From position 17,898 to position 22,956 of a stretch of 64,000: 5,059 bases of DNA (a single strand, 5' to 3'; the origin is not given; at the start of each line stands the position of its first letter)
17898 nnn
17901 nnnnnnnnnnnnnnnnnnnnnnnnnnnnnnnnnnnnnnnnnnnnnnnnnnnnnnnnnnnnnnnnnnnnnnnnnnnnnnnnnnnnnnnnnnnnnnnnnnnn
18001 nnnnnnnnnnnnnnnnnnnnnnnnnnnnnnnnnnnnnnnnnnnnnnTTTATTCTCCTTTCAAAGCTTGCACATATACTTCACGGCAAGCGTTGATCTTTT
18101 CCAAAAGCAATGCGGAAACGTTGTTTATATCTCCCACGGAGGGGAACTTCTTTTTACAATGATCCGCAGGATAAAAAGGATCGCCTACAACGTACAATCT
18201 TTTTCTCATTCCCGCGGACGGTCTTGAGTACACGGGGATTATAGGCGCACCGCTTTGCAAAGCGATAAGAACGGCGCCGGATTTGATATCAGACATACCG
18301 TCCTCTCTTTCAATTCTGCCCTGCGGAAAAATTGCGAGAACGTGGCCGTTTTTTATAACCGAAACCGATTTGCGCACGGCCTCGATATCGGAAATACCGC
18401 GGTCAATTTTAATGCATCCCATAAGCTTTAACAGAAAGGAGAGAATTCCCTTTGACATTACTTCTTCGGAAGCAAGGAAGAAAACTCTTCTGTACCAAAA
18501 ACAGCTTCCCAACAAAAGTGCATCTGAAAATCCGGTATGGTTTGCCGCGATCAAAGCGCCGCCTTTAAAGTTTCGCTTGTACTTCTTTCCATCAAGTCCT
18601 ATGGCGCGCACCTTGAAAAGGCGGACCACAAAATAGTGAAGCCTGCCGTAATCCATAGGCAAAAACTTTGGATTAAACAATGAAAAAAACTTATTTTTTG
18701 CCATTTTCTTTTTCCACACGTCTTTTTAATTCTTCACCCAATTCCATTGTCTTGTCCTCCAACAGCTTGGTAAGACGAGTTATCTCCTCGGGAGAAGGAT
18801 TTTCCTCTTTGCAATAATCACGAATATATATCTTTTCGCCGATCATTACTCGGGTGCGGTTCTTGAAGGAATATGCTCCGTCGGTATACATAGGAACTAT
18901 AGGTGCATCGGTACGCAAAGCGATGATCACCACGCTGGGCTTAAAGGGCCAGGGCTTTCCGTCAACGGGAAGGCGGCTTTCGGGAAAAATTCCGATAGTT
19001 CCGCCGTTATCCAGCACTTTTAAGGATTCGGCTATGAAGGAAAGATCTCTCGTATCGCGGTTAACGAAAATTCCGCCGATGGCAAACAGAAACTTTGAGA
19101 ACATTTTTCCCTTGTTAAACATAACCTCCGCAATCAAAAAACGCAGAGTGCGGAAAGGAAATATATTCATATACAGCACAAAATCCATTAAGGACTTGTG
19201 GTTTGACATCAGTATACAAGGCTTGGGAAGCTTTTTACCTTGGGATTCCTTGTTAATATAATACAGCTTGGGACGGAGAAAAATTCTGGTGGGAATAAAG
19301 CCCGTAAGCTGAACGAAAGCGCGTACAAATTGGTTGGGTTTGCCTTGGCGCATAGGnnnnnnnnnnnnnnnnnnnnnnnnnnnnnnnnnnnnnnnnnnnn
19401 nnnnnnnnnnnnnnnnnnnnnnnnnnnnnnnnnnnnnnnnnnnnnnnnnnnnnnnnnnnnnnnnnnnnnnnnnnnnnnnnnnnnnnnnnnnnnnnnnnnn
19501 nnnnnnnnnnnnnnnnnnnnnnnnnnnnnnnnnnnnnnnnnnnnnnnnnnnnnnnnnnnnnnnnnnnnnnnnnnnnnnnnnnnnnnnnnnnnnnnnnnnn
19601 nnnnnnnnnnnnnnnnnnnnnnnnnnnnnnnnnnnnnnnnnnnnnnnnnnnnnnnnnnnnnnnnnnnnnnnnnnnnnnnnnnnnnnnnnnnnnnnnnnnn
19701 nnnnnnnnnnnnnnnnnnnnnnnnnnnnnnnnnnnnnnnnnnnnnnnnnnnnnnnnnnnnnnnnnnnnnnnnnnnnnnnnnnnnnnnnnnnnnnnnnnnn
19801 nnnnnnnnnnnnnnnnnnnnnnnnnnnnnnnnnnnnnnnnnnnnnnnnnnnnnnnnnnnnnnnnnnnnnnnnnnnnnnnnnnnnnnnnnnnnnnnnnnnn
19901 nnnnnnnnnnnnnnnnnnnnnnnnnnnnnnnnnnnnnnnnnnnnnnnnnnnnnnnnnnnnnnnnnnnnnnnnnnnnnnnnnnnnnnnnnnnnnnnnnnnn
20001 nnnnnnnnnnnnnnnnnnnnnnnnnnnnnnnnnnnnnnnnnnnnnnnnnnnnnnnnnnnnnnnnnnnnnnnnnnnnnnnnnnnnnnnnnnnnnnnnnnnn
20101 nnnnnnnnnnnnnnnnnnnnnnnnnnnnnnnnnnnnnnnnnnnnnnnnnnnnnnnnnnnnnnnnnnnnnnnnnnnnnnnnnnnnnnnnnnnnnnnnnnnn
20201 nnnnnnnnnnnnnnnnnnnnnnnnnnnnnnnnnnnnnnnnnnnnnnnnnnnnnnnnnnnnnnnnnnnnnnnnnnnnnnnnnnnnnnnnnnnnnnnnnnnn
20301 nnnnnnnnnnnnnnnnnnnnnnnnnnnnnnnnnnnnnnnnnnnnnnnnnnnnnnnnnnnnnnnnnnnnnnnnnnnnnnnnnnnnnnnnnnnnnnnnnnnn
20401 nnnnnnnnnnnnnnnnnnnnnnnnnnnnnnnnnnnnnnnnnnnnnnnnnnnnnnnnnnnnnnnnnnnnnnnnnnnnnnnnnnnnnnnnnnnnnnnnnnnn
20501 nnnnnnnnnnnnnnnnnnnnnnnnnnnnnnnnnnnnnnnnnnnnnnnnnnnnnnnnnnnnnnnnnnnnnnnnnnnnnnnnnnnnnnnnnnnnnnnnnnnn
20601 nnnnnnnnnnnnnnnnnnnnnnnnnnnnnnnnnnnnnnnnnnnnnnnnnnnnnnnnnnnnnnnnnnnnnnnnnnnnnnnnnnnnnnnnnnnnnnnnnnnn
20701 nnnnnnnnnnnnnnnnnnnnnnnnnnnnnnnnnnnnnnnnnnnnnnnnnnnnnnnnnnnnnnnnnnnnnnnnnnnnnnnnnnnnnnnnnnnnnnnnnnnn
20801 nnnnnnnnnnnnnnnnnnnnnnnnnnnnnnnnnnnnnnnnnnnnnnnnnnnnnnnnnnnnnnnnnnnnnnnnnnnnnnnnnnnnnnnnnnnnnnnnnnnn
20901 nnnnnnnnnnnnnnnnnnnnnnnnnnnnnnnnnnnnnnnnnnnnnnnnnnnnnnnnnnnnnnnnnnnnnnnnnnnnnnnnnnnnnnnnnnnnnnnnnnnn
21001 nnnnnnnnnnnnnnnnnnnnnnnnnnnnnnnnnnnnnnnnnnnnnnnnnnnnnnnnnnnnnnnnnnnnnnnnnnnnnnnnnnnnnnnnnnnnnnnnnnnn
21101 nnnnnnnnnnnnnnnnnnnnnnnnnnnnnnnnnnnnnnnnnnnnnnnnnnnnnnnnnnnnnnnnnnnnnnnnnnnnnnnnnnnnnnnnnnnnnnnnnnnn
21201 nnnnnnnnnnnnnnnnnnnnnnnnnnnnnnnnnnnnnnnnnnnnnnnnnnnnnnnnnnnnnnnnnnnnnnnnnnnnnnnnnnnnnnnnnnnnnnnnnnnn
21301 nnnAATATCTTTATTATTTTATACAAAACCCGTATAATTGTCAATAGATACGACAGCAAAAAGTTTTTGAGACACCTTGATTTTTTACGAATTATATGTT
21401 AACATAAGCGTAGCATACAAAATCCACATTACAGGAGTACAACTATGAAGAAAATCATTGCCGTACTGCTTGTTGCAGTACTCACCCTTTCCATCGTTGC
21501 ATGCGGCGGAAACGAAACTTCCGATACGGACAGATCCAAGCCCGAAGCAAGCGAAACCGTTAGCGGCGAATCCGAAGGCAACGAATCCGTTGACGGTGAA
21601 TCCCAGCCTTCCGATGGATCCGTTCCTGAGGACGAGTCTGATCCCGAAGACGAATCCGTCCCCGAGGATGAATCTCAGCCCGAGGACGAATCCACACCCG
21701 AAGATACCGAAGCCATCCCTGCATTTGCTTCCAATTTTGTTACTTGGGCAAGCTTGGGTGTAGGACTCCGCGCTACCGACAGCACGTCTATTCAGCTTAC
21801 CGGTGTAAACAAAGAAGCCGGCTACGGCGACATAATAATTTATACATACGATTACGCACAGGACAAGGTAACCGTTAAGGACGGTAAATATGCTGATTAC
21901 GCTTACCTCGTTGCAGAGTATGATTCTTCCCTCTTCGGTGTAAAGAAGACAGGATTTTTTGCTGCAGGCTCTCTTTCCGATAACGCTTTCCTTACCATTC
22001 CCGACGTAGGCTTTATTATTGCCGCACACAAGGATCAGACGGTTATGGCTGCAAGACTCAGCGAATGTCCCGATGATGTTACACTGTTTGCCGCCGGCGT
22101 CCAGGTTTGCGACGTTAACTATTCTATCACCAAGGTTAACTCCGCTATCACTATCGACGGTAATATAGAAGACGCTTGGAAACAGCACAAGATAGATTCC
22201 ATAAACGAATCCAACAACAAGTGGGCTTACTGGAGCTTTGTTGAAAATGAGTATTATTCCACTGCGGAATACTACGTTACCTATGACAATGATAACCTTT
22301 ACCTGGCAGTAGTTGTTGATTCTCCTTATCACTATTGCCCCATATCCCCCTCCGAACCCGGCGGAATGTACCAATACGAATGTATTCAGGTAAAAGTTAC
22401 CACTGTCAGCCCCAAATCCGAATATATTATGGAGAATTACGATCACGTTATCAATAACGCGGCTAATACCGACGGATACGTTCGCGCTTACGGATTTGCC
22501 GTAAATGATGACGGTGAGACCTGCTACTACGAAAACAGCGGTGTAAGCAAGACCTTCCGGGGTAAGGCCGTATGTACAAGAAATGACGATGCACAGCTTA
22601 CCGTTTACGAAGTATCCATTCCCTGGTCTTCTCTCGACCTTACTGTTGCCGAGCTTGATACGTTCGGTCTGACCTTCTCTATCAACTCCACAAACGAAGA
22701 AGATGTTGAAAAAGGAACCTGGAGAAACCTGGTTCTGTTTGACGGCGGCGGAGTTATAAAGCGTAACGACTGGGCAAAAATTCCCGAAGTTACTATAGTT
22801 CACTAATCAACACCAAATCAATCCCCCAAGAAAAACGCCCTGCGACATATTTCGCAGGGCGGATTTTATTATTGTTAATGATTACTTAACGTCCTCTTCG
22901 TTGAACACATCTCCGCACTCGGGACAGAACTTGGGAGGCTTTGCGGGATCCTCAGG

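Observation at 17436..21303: Five-gene operon (adenylating enzyme with fused carrier, two LPLAT acyltransferases, ACP, LRAT/PLAAT-like enzyme): candidate Aas-like / Lands-cycle-type lipid remodelling or novel acyl-lipid pathway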

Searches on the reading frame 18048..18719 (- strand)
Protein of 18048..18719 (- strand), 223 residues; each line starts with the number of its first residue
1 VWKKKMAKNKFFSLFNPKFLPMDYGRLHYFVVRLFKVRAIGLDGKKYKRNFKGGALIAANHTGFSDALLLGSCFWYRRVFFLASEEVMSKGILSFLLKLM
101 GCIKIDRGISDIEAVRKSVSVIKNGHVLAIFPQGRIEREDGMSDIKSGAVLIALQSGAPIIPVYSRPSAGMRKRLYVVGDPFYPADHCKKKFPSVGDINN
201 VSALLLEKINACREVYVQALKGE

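Call 3: search_protein_families(library=pfam, proteins=[window:18048-18719:-], max_evalue=0.01)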
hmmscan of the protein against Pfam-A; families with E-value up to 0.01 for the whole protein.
window:18048-18719:- (223 aa): 1 family
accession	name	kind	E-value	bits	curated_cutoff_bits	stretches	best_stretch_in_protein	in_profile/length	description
PF01553.26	Acyltransferase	-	6.6e-21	74.9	23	1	48-164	10-130/132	Acyltransferase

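Call 4: search_protein_families(library=ncbifam, proteins=[window:18048-18719:-], max_evalue=0.01)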
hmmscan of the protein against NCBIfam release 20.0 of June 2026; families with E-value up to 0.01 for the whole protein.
window:18048-18719:- (223 aa): 8 families
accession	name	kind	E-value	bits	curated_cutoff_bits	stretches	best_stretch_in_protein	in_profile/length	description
TIGR00530.1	AGP_acyltrn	subfamily_domain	3.4e-20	72.1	102.95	1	51-164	14-128/130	1-acylglycerol-3-phosphate O-acyltransferase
NF006386.0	PRK08633.1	equivalog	8.8e-19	66.7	1221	1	51-166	439-552/1147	acyl-[ACP]--phospholipid O-acyltransferase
NF005291.0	PRK06814.1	equivalog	1.9e-12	45.9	1349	1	33-163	437-561/1140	acyl-[ACP]--phospholipid O-acyltransferase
NF005959.0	PRK08043.1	equivalog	2.7e-12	45.8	886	1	26-163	5-135/719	bifunctional acyl-ACP--phospholipid O-acyltransferase/long-chain-fatty-acid--ACP ligase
NF052552.1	LyOrLpactfOlsARHOCB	equivalog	2.1e-06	27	300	1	35-135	68-166/271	lyso-ornithine lipid O-acyltransferase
NF052553.1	LyOrLpactfOlsABRUA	equivalog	6e-06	25.6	300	1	19-141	38-152/263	lyso-ornithine lipid O-acyltransferase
NF011593.0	PRK15018.1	equivalog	0.00079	19.2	501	1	49-164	61-178/245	1-acylglycerol-3-phosphate O-acyltransferase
NF052615.1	orn_lipid_OlsF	equivalog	0.0076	14.8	620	1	52-164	79-195/570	bifunctional ornithine lipid synthase OlsF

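Call 33: search_solved_structures(query=window:18048-18704:-, max_evalue=0.01)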
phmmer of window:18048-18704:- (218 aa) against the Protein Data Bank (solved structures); distinct sequences matched with E-value up to 0.01: 1.
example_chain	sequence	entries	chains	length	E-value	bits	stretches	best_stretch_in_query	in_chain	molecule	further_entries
5kym_A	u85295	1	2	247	3.5e-07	33.2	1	50-158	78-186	1-acyl-sn-glycerol-3-phosphate acyltransferase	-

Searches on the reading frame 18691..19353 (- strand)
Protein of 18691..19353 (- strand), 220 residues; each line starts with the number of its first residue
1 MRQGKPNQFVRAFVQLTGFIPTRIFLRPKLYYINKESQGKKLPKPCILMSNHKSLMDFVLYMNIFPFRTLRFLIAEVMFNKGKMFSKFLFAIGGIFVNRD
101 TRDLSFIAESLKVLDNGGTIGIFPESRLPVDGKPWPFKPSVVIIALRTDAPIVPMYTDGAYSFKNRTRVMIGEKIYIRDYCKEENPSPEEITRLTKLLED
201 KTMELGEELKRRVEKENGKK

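Call 3: search_protein_families(library=pfam, proteins=[window:18691-19353:-], max_evalue=0.01)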
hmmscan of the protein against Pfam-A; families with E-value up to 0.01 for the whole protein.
window:18691-19353:- (220 aa): 1 family
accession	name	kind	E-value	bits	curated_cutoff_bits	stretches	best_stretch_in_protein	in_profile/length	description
PF01553.26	Acyltransferase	-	1.1e-18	67.8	23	1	40-156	8-130/132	Acyltransferase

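Call 4: search_protein_families(library=ncbifam, proteins=[window:18691-19353:-], max_evalue=0.01)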
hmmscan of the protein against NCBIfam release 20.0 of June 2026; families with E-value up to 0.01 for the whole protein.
window:18691-19353:- (220 aa): 4 families
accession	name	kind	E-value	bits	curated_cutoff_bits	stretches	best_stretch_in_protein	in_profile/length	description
TIGR00530.1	AGP_acyltrn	subfamily_domain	1.8e-16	60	102.95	1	40-156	10-128/130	1-acylglycerol-3-phosphate O-acyltransferase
NF006386.0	PRK08633.1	equivalog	1.6e-11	42.7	1221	1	44-161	441-555/1147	acyl-[ACP]--phospholipid O-acyltransferase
NF005291.0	PRK06814.1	equivalog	5.2e-06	24.6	1349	1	41-160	451-566/1140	acyl-[ACP]--phospholipid O-acyltransferase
NF005959.0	PRK08043.1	equivalog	6.8e-06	24.6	886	1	29-167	12-148/719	bifunctional acyl-ACP--phospholipid O-acyltransferase/long-chain-fatty-acid--ACP ligase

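Call 32: search_solved_structures(query=window:18691-19353:-, max_evalue=0.01)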
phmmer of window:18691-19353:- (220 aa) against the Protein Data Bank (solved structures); distinct sequences matched with E-value up to 0.01: 1.
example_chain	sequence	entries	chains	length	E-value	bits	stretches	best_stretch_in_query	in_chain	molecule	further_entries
5kym_A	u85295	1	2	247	5.4e-12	48.8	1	44-212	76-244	1-acyl-sn-glycerol-3-phosphate acyltransferase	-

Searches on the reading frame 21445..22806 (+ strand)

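Call 3: search_protein_families(library=pfam, proteins=[window:21445-22806:+], max_evalue=0.01)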
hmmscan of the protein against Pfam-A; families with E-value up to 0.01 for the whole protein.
window:21445-22806:+ (453 aa): 0 families

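Call 4: search_protein_families(library=ncbifam, proteins=[window:21445-22806:+], max_evalue=0.01)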
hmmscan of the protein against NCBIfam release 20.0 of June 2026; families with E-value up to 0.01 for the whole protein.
window:21445-22806:+ (453 aa): 1 family
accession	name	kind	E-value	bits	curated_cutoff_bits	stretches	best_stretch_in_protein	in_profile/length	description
NF050142.1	PG1828_fam_lipo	equivalog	0.0018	19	50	1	1-29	1-31/59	PG1828 family lipoprotein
